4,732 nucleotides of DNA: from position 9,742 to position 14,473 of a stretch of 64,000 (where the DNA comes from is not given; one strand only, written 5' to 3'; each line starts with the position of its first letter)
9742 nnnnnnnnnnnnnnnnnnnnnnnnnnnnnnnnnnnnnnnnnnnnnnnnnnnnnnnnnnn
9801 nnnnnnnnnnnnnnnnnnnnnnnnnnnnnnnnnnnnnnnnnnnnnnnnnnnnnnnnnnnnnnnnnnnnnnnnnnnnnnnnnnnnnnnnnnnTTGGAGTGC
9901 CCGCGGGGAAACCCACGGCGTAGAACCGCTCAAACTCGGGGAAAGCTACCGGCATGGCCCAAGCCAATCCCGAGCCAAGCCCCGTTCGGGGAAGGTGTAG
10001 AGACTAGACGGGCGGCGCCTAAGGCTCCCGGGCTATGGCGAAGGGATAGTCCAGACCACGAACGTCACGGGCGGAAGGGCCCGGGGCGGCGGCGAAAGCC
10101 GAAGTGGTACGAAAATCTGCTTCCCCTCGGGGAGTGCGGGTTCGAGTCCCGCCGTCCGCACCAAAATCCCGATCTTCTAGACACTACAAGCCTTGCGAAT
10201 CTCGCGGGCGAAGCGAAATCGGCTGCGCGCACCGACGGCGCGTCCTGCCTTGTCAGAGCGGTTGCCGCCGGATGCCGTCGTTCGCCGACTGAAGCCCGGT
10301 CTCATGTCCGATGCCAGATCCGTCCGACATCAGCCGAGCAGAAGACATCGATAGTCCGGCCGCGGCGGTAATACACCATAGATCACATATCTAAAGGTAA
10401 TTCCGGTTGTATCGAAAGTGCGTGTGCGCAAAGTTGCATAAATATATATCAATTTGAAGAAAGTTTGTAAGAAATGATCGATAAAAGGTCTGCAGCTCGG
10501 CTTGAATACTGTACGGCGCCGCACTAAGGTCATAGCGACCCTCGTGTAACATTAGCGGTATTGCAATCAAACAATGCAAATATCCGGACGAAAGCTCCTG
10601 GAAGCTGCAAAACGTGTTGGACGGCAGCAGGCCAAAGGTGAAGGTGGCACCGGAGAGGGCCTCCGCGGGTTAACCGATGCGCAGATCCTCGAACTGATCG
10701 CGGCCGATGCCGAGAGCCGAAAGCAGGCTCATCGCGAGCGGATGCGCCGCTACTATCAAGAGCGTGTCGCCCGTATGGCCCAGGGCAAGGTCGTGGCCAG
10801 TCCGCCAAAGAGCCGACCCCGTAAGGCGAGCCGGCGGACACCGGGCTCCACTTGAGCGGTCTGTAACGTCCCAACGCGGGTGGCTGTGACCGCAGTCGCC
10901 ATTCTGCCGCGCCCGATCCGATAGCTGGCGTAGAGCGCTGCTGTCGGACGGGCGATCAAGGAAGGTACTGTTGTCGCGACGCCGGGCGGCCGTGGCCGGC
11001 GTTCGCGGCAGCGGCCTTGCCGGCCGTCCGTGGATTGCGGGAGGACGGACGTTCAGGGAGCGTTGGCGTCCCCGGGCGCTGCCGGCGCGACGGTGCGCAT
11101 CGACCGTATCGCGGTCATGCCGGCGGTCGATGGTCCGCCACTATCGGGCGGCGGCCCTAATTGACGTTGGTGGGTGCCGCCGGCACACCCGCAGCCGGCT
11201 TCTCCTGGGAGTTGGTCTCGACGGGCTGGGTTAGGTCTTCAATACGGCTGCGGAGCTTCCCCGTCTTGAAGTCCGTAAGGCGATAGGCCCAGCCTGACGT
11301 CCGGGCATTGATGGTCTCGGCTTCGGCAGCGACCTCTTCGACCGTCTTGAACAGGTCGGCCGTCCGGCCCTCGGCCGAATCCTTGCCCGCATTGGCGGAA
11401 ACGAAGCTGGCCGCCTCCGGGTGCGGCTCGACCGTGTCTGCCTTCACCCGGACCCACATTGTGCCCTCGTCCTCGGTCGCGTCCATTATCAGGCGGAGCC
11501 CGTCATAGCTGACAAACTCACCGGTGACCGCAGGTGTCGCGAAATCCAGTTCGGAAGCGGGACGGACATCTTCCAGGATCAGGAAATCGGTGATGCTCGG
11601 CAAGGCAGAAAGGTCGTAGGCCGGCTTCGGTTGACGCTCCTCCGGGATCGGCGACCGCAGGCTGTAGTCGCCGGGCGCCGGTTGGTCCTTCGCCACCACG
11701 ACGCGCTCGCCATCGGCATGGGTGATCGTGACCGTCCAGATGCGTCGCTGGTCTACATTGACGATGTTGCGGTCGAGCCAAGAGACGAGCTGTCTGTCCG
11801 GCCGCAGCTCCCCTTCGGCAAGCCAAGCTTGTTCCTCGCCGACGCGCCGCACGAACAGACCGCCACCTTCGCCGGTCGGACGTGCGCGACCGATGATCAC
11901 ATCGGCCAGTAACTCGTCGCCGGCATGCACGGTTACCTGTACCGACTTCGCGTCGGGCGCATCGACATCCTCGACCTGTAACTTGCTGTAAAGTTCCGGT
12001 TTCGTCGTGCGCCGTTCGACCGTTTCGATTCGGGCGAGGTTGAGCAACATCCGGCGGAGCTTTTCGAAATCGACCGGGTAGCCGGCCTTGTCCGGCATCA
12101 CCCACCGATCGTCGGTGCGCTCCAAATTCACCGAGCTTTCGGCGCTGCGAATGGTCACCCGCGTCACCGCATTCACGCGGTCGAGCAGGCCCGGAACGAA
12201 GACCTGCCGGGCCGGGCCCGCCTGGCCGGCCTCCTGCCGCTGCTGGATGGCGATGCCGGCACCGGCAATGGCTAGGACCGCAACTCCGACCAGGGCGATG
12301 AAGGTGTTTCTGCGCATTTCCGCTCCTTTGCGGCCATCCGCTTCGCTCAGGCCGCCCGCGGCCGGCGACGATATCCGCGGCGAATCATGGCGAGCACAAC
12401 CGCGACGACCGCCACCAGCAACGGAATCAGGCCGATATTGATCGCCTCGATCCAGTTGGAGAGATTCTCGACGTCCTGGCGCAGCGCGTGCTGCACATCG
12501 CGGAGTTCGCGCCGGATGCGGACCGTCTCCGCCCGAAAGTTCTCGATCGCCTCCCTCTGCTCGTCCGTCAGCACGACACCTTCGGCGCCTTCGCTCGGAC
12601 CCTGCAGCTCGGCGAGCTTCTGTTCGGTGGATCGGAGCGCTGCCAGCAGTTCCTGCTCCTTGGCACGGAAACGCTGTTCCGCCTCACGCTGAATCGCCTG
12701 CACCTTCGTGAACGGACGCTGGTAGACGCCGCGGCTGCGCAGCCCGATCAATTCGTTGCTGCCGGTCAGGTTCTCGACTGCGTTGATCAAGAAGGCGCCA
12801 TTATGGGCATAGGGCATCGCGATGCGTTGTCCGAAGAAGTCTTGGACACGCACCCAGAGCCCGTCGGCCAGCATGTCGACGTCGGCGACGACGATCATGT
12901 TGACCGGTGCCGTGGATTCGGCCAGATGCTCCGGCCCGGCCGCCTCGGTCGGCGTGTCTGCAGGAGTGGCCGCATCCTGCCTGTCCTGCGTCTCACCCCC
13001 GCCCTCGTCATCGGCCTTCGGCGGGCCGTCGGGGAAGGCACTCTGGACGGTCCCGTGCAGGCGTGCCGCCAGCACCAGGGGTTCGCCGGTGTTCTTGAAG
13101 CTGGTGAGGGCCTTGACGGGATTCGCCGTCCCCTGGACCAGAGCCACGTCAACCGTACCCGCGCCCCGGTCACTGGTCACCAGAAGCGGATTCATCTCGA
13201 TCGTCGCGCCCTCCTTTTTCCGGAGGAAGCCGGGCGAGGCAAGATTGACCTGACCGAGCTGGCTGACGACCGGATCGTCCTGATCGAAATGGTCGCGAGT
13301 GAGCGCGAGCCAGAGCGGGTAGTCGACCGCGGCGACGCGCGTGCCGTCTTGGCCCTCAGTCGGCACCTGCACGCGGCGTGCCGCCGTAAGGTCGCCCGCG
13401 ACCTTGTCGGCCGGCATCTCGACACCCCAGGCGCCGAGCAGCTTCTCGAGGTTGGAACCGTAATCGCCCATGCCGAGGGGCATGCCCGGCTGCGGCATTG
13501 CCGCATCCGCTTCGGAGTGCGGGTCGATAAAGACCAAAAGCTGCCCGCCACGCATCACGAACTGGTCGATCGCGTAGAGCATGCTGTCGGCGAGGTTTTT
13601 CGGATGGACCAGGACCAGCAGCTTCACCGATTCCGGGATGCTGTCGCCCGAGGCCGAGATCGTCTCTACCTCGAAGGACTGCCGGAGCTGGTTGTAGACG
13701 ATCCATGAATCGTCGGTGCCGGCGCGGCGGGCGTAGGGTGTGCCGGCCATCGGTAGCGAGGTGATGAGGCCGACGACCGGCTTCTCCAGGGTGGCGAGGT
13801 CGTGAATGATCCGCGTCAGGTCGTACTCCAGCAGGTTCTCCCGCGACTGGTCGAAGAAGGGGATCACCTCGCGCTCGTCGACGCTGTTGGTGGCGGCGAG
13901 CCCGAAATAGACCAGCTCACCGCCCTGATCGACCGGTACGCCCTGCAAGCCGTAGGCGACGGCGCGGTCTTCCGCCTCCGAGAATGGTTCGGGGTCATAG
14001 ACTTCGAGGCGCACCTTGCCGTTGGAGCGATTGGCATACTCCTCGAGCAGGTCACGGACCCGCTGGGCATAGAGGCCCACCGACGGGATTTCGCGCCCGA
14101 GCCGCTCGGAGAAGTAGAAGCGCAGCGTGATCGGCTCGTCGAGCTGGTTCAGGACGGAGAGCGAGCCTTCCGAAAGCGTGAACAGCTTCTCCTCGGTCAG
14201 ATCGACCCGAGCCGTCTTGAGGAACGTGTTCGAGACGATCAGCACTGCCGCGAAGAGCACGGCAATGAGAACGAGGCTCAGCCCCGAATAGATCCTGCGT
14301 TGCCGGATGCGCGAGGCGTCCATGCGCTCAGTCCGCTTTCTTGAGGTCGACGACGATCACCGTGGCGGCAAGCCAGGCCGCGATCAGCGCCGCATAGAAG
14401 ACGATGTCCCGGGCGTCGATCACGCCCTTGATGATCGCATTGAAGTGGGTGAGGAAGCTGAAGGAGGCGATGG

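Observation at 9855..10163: tRNA-Leu(UAA) interrupted by a cyanobacterial/plastid-type group I intron in an alphaproteobacterium-like genome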

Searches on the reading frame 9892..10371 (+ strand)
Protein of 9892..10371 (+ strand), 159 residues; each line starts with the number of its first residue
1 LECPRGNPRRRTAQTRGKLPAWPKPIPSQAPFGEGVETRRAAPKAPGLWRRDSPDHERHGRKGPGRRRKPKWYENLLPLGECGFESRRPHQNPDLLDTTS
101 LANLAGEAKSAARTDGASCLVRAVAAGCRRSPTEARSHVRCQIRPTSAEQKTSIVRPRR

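Call 42: search_protein_families(library=pfam, proteins=[window:9892-10371:+], max_evalue=0.01)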
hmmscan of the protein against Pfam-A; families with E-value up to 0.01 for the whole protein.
window:9892-10371:+ (159 aa): 0 families

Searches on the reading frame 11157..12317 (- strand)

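Call 9: search_protein_families(library=ncbifam, proteins=[window:11157-12317:-])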
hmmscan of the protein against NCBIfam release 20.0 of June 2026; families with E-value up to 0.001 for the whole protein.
window:11157-12317:- (386 aa): 0 families

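Call 42: search_protein_families(library=pfam, proteins=[window:11157-12317:-], max_evalue=0.01)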
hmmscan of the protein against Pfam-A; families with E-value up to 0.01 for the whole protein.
window:11157-12317:- (386 aa): 1 family
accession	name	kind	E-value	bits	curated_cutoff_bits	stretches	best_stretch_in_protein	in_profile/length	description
PF14238.11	DUF4340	-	1.8e-12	48.3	25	1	72-213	1-134/183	Domain of unknown function (DUF4340)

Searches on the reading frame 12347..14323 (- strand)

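Call 9: search_protein_families(library=ncbifam, proteins=[window:12347-14323:-])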
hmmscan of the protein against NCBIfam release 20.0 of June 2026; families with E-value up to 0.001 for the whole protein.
window:12347-14323:- (658 aa): 1 family
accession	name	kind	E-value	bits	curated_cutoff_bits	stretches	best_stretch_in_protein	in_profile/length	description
TIGR03521.1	GldG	equivalog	2.1e-27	96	389.85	2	217-546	216-520/552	gliding motility-associated ABC transporter substrate-binding protein GldG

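Call 42: search_protein_families(library=pfam, proteins=[window:12347-14323:-], max_evalue=0.01)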
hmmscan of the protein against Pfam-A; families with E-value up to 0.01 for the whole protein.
window:12347-14323:- (658 aa): 3 families
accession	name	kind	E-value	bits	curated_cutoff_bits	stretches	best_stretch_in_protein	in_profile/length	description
PF09822.16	ABC_transp_aux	-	2.5e-63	214.5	34.7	1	181-515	1-288/288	ABC-type uncharacterized transport system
PF23357.1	DUF7088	-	1.3e-26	93.3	27.8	1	44-144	1-104/105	Domain of unknown function (DUF7088)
PF20769.2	YPEB_N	-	0.0034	17.7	27.3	0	580-616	93-129/136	YpeB N-terminal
